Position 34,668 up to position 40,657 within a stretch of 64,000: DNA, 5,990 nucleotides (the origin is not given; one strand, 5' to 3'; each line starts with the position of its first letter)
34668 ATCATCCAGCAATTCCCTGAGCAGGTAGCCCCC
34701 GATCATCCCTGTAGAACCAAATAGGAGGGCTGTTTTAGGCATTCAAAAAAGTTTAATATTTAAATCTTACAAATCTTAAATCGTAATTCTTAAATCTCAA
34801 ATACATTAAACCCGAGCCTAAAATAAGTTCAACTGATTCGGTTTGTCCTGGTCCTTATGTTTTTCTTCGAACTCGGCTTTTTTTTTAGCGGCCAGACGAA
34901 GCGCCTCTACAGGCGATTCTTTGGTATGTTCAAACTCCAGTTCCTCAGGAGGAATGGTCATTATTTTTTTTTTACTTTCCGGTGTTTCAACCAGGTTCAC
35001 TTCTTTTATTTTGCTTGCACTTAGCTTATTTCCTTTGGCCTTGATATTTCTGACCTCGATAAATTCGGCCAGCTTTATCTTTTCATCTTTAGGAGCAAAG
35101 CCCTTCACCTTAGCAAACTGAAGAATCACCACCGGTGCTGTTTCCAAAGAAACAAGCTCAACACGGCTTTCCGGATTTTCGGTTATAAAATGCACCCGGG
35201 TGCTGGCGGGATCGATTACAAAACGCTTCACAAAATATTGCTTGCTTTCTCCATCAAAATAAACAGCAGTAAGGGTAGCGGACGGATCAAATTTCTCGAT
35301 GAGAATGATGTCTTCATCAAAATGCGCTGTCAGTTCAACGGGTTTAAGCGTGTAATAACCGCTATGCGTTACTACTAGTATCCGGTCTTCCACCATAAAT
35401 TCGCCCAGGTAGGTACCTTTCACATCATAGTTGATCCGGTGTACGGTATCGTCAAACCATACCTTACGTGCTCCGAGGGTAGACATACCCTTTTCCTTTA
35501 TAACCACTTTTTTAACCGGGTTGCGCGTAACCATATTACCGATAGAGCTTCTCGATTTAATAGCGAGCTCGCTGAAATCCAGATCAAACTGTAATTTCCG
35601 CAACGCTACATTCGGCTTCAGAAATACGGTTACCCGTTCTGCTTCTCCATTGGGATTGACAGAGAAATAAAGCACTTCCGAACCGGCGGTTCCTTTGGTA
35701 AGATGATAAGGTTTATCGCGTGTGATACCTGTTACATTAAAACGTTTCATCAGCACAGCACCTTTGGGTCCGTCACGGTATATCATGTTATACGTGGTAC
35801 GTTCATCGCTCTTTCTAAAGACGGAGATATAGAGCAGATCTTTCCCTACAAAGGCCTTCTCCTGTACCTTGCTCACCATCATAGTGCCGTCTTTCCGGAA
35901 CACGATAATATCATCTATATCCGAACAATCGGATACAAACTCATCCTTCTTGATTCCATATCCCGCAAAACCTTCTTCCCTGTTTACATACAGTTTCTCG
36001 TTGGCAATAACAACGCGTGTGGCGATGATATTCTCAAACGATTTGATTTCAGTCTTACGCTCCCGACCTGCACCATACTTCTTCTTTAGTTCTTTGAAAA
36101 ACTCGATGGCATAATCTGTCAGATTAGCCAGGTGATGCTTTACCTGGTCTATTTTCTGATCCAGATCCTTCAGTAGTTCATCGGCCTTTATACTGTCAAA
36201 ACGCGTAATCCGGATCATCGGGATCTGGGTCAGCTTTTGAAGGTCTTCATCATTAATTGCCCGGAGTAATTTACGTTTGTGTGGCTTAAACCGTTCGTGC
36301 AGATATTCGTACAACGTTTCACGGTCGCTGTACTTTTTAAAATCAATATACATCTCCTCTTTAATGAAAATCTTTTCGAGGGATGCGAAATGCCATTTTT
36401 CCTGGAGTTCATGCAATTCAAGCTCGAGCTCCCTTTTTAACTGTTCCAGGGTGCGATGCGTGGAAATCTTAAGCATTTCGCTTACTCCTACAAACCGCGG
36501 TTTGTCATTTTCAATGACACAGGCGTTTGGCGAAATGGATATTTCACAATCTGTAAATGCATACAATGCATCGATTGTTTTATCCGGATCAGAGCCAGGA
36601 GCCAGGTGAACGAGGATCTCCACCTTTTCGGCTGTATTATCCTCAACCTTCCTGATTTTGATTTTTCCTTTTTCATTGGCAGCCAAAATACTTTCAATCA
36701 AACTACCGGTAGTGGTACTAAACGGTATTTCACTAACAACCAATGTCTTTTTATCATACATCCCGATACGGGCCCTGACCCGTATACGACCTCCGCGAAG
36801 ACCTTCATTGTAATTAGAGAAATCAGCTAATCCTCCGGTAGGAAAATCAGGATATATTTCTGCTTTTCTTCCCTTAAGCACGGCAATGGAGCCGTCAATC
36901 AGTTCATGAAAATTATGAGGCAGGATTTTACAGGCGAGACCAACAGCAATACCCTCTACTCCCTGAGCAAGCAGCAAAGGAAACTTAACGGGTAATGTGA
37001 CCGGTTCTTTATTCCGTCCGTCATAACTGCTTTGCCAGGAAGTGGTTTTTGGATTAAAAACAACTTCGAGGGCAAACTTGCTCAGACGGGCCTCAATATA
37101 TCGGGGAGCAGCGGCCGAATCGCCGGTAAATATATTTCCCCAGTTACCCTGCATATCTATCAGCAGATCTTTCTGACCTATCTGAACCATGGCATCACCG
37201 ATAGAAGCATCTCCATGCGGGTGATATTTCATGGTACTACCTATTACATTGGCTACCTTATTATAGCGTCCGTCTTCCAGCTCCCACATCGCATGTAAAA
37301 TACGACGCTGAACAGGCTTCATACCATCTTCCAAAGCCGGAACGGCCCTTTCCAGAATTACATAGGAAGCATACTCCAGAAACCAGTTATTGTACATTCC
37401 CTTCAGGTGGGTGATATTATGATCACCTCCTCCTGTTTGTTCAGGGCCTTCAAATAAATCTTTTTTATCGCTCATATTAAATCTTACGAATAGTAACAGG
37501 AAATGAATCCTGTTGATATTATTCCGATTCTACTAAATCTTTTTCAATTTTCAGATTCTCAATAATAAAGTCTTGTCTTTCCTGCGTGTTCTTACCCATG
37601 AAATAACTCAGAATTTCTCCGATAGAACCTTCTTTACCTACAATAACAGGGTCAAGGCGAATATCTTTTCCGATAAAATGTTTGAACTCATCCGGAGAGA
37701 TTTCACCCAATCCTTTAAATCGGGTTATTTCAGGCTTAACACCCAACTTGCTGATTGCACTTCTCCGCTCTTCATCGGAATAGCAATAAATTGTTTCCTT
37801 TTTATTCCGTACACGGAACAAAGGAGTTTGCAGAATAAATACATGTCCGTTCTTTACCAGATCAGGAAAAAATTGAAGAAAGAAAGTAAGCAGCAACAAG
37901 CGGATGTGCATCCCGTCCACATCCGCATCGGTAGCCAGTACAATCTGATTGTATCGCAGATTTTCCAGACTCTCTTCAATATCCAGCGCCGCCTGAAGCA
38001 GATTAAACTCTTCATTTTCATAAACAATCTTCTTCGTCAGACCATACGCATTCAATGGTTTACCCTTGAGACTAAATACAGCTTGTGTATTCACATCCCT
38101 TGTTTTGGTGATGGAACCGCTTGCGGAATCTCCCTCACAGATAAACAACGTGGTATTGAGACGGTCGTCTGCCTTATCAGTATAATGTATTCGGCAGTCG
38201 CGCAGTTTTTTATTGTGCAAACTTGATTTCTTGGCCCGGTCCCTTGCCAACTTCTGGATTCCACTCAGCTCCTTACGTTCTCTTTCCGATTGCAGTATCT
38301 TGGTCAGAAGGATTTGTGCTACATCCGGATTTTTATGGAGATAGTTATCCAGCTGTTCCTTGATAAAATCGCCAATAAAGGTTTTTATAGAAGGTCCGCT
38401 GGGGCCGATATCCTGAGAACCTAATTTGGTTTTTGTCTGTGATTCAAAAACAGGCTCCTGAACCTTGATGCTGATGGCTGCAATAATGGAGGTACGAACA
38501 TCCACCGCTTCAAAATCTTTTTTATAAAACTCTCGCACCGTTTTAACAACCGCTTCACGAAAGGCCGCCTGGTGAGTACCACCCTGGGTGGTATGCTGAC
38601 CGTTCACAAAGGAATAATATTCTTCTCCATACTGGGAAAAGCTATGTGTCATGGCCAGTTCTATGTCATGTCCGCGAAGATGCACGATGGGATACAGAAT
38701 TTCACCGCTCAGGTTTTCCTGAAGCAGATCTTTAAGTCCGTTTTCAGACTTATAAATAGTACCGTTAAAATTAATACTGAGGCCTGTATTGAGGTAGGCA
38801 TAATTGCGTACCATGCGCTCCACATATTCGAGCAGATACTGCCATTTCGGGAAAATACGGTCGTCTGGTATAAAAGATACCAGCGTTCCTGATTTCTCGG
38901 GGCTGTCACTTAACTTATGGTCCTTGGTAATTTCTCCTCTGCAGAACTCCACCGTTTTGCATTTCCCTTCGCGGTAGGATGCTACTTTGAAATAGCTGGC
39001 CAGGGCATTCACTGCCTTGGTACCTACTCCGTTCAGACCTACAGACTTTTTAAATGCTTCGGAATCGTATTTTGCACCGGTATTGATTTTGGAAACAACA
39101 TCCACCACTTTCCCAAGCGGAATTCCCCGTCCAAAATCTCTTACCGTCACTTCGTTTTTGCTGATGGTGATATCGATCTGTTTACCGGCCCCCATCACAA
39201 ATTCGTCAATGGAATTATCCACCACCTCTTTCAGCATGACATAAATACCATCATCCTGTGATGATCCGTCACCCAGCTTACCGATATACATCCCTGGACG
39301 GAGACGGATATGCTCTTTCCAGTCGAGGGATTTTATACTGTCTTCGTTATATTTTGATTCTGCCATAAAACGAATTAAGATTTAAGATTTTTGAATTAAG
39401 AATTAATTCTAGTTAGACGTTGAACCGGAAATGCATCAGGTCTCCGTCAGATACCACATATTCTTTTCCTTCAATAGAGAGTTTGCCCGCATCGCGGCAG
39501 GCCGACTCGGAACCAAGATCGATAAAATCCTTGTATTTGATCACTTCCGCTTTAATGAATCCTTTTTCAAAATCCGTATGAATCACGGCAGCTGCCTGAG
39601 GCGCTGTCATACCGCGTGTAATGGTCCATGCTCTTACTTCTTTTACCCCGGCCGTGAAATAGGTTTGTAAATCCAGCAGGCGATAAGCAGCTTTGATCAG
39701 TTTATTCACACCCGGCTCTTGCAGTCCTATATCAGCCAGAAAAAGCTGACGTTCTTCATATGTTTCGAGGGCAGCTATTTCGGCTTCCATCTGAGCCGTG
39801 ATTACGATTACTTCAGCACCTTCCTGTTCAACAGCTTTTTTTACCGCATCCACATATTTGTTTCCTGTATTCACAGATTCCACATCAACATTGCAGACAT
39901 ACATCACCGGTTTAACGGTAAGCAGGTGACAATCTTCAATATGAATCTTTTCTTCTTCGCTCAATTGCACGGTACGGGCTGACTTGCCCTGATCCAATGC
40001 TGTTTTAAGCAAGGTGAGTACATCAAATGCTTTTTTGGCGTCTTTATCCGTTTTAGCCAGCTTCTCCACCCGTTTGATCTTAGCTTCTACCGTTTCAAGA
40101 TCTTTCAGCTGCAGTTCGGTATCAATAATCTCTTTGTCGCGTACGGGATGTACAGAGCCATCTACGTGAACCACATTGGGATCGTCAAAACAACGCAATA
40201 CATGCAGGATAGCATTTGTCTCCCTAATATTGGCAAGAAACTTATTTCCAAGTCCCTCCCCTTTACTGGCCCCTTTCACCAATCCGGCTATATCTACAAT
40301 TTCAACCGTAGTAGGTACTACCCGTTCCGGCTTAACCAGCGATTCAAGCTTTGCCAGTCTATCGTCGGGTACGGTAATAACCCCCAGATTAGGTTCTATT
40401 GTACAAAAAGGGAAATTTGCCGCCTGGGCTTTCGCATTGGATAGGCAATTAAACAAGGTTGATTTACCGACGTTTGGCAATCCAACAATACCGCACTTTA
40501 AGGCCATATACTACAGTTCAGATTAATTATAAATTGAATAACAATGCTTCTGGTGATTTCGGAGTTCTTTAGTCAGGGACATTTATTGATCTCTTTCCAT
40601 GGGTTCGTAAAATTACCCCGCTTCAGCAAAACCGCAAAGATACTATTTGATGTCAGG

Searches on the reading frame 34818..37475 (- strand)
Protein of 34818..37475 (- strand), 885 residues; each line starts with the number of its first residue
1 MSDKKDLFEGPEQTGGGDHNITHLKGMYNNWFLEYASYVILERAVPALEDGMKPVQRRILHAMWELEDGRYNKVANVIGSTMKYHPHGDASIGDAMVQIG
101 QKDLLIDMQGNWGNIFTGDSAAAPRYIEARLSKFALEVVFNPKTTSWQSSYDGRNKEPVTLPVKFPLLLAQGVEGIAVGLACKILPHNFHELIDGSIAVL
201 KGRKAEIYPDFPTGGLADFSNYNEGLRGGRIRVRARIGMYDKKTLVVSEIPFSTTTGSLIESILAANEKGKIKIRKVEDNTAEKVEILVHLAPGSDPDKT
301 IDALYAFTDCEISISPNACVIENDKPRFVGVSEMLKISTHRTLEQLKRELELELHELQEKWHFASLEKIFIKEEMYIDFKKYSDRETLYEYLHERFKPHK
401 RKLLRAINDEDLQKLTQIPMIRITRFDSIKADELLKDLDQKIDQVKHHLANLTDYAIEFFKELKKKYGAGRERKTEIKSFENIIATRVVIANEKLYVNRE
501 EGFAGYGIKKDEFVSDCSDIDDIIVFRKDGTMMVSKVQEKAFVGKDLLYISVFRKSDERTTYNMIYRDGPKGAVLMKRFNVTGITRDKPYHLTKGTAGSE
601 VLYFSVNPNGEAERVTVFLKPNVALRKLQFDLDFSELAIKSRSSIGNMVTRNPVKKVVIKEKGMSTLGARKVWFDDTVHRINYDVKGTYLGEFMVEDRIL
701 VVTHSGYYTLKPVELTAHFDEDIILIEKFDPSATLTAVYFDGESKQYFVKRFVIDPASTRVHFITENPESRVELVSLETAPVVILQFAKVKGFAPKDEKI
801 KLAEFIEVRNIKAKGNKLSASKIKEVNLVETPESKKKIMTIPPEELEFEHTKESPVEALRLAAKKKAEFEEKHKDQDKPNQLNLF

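Call 7: search_protein_families(library=pfam, proteins=[window:34818-37475:-], max_evalue=0.001)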
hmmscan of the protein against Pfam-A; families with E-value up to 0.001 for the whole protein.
window:34818-37475:- (885 aa): 1 family
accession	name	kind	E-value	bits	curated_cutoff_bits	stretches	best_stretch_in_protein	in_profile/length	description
PF00521.26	DNA_topoisoIV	-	2.5e-108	363.2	31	1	43-457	1-428/432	DNA gyrase/topoisomerase IV, subunit A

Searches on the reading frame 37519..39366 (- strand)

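Call 7: search_protein_families(library=pfam, proteins=[window:37519-39366:-], max_evalue=0.001)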
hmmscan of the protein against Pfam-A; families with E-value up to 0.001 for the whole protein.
window:37519-39366:- (615 aa): 5 families
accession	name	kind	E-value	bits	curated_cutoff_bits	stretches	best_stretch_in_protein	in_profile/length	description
PF00204.31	DNA_gyraseB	-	6.5e-30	104.3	27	1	213-366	4-166/173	DNA gyrase B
PF01751.28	Toprim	-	2.4e-16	60.1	23.1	1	406-513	1-95/96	Toprim domain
PF02518.31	HATPase_c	-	7.6e-09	36.4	26.4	1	39-131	4-93/111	Histidine kinase-, DNA gyrase B-, and HSP90-like ATPase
PF13589.12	HATPase_c_3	-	2.5e-06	28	25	1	45-150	7-112/137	Histidine kinase-, DNA gyrase B-, and HSP90-like ATPase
PF00986.26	DNA_gyraseB_C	-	7.6e-06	26.4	29.8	1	544-601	3-62/63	DNA gyrase B subunit, carboxyl terminus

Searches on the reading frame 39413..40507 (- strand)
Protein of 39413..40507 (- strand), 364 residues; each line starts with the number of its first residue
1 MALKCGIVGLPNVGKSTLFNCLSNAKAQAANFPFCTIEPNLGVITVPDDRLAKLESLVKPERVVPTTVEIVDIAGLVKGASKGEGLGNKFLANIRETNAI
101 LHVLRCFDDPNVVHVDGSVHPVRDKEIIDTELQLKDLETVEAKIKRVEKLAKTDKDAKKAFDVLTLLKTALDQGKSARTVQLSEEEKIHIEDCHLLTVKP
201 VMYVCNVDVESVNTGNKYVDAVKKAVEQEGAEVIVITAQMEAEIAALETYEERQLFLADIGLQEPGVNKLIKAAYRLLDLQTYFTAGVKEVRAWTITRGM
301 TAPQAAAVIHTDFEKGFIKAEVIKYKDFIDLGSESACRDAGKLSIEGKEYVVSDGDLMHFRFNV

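Call 30: list_cluster_members(proteins=[window:39413-40507:-, window:43127-44092:+, window:37519-39366:-, window:44092-44673:+, window:40782-41627:+, window:45931-47094:-, window:47547-47765:-, window:47075-47491:-, window:34818-37475:-, window:49752-51197:-])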
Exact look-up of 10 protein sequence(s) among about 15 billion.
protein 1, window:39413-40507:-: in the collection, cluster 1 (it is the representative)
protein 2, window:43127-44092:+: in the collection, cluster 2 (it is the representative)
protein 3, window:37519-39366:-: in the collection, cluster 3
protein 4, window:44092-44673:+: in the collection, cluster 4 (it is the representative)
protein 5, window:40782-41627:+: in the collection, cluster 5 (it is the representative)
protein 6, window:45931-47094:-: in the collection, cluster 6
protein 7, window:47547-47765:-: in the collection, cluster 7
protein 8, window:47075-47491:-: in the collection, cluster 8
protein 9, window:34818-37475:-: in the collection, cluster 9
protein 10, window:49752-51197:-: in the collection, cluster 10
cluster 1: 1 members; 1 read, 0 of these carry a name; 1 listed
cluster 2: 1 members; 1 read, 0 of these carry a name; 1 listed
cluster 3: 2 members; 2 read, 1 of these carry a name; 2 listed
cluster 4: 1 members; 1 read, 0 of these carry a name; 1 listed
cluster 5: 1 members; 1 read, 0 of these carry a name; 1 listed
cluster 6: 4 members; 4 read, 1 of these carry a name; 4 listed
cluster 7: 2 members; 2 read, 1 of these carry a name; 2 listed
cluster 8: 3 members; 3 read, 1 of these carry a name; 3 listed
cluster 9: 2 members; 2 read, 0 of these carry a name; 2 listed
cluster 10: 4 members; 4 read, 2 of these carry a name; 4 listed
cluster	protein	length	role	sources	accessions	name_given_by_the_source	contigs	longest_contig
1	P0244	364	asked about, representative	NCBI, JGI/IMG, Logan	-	-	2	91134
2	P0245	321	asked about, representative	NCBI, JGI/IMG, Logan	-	-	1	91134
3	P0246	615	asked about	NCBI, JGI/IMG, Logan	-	-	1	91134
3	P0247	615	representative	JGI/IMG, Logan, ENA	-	topoisomerase-4 subunit B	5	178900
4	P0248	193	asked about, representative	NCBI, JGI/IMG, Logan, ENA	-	-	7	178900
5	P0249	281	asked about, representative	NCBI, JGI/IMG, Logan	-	-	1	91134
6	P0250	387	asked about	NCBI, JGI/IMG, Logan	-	-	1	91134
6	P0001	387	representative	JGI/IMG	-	-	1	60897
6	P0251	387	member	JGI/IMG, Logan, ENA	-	lantibiotic modifying enzyme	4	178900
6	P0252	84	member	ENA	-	-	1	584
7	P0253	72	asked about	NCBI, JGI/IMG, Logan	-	-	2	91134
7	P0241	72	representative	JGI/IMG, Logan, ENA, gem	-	natural product precursor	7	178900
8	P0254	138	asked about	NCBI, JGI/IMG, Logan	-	-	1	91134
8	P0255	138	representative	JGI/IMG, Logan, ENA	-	hypothetical protein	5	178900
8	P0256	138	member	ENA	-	-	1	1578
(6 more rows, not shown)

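Call 33: find_encoding_contigs(protein=P0250, flank=1000, max_places=5)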
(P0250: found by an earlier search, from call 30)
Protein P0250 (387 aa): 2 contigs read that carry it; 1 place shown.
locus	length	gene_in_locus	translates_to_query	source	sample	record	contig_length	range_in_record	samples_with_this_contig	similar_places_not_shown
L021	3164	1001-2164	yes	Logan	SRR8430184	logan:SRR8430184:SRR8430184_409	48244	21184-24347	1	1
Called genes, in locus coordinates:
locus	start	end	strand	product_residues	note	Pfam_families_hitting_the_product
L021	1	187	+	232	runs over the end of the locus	PF00072:Response_reg, PF04397:LytTR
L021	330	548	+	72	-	PF28317:Lant_leader_dom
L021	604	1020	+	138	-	-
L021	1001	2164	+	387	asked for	PF05147:LANC_like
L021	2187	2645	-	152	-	-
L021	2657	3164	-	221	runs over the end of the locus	-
